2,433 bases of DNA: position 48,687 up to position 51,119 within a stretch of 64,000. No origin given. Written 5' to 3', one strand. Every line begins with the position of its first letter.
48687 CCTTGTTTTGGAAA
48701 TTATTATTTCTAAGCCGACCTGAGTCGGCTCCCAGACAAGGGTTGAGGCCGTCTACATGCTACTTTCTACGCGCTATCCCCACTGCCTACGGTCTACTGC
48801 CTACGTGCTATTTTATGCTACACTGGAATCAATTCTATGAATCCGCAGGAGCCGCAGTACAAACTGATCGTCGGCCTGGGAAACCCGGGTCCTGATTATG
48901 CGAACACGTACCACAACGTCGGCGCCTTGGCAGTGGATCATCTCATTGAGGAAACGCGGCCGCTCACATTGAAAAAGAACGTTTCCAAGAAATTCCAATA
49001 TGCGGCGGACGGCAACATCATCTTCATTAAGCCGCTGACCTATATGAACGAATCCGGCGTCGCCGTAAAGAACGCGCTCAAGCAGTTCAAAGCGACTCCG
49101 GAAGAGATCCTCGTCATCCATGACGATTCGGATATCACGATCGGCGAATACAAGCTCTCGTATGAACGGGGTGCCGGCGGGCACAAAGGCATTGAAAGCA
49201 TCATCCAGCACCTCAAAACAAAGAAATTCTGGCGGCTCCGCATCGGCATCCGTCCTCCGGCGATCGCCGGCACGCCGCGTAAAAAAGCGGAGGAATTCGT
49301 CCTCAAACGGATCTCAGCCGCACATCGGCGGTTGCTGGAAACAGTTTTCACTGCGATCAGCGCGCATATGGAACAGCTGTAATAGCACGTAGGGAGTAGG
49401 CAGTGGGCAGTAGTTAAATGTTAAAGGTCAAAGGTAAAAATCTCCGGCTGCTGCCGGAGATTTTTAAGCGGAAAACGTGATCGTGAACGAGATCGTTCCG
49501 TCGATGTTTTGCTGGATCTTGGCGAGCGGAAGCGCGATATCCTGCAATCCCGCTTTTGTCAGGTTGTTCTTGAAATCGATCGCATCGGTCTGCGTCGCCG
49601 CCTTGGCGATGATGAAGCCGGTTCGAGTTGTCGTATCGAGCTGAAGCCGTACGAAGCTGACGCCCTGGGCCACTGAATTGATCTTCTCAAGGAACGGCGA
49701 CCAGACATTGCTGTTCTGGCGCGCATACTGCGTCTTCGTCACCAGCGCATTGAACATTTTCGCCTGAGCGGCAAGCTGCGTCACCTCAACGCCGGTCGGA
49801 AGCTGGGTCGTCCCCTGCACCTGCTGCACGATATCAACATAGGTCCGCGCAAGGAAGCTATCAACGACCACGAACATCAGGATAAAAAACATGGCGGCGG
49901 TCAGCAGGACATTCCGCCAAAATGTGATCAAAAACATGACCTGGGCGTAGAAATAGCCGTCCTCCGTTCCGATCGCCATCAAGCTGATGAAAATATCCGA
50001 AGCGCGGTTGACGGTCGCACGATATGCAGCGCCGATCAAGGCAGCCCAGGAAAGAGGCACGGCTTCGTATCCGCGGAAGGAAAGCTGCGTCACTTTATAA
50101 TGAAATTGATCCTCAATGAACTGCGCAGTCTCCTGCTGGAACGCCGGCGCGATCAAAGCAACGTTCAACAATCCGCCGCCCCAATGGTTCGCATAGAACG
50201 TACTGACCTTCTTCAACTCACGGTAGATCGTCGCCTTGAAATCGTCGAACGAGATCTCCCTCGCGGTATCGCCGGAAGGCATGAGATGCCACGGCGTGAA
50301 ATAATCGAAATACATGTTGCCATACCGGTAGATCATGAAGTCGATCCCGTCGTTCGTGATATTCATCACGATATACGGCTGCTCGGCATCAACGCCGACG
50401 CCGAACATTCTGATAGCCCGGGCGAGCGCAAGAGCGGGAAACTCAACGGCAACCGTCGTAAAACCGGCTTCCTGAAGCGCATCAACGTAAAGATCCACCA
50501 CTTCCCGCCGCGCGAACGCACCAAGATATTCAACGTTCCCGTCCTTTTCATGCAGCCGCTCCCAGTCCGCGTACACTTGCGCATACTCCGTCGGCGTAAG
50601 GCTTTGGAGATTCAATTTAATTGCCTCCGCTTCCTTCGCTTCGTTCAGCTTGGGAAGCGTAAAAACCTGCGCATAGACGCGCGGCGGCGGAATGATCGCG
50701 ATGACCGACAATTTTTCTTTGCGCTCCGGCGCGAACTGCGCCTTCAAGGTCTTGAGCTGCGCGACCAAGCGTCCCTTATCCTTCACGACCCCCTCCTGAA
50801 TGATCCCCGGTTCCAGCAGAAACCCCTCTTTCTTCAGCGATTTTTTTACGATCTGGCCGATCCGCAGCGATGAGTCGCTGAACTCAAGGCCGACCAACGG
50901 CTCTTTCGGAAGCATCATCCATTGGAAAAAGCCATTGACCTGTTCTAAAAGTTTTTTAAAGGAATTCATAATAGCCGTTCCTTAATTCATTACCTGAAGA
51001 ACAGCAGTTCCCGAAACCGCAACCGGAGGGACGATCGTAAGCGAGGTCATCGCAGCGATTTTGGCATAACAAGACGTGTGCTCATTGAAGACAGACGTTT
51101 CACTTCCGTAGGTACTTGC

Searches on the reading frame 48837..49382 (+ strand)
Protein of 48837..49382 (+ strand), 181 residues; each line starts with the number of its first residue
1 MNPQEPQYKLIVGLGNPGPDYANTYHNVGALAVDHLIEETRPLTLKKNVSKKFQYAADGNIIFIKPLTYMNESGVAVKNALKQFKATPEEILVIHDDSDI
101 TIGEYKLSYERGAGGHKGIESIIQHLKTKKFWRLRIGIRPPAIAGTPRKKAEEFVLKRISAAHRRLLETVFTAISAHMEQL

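Call 11: search_protein_families(library=pfam, proteins=[window:48837-49382:+], max_evalue=0.01)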
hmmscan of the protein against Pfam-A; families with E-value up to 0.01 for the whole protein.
window:48837-49382:+ (181 aa): 1 family
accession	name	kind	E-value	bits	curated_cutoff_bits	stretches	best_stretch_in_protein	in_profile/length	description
PF01195.25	Pept_tRNA_hydro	-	5.6e-50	170.2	27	1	10-179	1-168/183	Peptidyl-tRNA hydrolase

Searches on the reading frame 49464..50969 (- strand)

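Call 11: search_protein_families(library=pfam, proteins=[window:49464-50969:-], max_evalue=0.01)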
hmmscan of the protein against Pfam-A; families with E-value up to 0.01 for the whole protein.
window:49464-50969:- (501 aa): 1 family
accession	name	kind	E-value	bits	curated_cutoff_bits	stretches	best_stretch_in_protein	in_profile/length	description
PF11104.14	PilM_2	-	1.5e-06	27.8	27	1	52-214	31-197/340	Type IV pilus assembly protein PilM;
